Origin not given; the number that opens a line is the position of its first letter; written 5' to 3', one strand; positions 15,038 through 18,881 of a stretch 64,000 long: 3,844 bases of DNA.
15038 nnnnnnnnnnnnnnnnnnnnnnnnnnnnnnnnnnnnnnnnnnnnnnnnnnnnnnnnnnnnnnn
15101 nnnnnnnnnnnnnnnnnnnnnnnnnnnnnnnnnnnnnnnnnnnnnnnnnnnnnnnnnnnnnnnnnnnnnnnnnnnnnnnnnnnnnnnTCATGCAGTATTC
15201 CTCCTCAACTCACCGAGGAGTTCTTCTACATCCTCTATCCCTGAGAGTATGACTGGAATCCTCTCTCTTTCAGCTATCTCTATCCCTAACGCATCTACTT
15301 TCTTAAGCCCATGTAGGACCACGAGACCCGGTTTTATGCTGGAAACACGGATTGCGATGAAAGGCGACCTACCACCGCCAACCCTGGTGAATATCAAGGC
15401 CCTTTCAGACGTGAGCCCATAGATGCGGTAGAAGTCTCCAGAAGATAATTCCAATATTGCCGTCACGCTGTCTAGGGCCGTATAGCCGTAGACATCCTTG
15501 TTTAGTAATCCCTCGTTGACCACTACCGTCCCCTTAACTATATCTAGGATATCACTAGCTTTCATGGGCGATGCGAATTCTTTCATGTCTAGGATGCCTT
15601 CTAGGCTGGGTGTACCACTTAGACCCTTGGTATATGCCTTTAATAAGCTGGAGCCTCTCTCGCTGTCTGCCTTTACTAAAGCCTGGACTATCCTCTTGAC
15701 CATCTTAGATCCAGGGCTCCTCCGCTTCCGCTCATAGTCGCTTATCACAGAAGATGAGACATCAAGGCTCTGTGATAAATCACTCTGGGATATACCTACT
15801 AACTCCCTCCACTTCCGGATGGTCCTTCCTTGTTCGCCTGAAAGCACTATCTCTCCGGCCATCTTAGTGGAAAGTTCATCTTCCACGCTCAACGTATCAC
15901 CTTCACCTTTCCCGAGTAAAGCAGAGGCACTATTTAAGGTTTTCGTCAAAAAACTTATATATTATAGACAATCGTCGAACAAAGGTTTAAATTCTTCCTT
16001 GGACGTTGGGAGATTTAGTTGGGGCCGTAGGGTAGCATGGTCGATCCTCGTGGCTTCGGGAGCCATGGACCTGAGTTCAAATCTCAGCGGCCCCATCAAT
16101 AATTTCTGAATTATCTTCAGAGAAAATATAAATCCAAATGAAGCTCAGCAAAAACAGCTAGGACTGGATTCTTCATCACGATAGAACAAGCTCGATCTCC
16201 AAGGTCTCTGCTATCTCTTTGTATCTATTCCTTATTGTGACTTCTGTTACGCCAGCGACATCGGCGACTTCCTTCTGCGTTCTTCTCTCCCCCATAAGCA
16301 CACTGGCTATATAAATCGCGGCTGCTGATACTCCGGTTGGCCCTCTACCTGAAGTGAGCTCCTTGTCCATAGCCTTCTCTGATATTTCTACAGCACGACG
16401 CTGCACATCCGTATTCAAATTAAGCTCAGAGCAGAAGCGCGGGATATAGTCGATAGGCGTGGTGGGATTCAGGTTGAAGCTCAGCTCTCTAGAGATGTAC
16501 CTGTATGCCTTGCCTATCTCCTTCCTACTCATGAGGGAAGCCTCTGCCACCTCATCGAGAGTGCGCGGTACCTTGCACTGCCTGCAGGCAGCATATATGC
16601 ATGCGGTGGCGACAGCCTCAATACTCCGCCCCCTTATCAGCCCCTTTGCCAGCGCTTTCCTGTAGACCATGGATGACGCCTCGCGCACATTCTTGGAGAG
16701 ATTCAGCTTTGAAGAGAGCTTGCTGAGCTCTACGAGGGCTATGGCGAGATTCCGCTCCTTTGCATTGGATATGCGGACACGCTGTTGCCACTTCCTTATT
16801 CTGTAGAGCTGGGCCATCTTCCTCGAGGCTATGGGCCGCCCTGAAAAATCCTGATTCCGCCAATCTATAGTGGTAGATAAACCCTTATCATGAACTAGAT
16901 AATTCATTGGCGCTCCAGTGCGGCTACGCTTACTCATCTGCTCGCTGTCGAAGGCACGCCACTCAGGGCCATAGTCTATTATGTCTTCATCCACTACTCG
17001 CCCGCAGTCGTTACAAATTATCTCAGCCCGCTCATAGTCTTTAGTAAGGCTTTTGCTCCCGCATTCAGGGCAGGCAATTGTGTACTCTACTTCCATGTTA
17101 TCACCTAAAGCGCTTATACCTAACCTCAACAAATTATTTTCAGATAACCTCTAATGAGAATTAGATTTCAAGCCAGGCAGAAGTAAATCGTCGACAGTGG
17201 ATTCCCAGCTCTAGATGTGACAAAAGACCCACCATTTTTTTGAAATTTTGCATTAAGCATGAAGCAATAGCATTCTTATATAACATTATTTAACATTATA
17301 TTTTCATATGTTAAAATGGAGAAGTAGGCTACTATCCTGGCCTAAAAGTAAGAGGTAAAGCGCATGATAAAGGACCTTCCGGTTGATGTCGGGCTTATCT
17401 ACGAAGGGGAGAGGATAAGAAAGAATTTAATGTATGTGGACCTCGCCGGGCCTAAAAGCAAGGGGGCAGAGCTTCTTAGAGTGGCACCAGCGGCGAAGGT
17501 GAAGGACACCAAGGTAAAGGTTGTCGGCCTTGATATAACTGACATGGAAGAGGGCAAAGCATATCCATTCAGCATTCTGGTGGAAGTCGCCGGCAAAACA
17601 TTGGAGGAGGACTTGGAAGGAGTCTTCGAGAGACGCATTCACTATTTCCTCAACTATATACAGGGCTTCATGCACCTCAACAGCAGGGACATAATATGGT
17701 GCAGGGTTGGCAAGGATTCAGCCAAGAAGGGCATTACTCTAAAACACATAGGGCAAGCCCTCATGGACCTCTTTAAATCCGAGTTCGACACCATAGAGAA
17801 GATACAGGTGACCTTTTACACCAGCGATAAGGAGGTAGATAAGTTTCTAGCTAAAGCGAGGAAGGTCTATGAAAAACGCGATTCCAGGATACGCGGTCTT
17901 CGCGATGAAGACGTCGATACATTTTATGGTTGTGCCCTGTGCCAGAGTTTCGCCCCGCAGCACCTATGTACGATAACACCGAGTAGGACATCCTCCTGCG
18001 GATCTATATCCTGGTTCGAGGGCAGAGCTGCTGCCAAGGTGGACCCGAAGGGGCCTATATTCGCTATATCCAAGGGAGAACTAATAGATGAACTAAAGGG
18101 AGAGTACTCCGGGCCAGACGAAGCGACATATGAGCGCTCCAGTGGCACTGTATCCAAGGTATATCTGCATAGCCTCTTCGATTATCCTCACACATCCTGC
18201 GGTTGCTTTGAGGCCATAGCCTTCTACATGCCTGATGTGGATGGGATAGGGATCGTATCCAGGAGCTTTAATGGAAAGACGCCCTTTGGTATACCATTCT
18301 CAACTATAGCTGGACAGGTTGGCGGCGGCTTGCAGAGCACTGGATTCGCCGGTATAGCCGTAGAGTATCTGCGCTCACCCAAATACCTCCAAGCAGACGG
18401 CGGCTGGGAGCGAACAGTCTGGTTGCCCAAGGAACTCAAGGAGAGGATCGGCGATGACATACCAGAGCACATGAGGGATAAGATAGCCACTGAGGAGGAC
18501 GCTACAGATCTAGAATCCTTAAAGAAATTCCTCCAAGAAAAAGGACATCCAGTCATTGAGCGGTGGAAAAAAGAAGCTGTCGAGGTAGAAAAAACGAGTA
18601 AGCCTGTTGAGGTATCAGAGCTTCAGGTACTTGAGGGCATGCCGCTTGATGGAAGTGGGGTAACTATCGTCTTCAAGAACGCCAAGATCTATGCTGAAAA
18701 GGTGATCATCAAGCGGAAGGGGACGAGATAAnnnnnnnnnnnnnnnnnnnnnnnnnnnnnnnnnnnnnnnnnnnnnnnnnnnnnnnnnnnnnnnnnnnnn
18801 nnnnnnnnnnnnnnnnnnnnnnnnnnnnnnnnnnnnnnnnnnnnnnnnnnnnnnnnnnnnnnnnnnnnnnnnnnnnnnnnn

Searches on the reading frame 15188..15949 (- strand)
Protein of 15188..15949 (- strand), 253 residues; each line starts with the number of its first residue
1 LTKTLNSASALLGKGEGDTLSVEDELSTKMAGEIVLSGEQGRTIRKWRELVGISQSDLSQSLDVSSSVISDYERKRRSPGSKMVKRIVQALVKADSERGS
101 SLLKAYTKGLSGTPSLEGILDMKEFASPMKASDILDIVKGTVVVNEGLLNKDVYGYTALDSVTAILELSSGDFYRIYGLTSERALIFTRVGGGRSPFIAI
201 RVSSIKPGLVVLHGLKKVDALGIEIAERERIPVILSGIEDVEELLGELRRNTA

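Call 43: search_protein_families(library=pfam, proteins=[window:15188-15949:-], max_evalue=0.00001)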
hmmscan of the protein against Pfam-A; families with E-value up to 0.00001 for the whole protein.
window:15188-15949:- (253 aa): 2 families
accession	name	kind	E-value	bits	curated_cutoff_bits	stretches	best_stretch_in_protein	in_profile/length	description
PF01381.28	HTH_3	-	1.9e-10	41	23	1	44-91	1-48/55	Helix-turn-helix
PF13560.12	HTH_31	-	7.9e-07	29.7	27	1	41-91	3-54/64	Helix-turn-helix domain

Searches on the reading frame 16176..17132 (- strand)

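Call 43: search_protein_families(library=pfam, proteins=[window:16176-17132:-], max_evalue=0.00001)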
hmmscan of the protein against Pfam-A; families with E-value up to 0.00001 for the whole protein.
window:16176-17132:- (318 aa): 3 families
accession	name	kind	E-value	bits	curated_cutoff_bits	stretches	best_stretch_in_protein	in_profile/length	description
PF00382.24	TFIIB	-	3.1e-47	158.9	23.6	2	223-309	5-91/92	Transcription factor TFIIB repeat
PF08271.17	Zn_Ribbon_TF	-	5e-19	68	29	1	20-61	2-43/43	TFIIB zinc-binding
PF00134.28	Cyclin_N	-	1.8e-06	28.1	23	0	123-222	28-127/127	Cyclin, N-terminal domain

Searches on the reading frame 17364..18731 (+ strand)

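Call 43: search_protein_families(library=pfam, proteins=[window:17364-18731:+], max_evalue=0.00001)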
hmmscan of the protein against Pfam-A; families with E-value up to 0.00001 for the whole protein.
window:17364-18731:+ (455 aa): 2 families
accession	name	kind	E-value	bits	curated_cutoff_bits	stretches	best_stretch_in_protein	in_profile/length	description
PF19436.4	ACS_CODH_B_C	-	6.9e-83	278.4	25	1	169-399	1-240/245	ACS/CODH beta subunit C-terminal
PF03598.20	CdhC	-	1.3e-61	207.4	24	1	5-158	1-155/155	CO dehydrogenase/acetyl-CoA synthase complex beta subunit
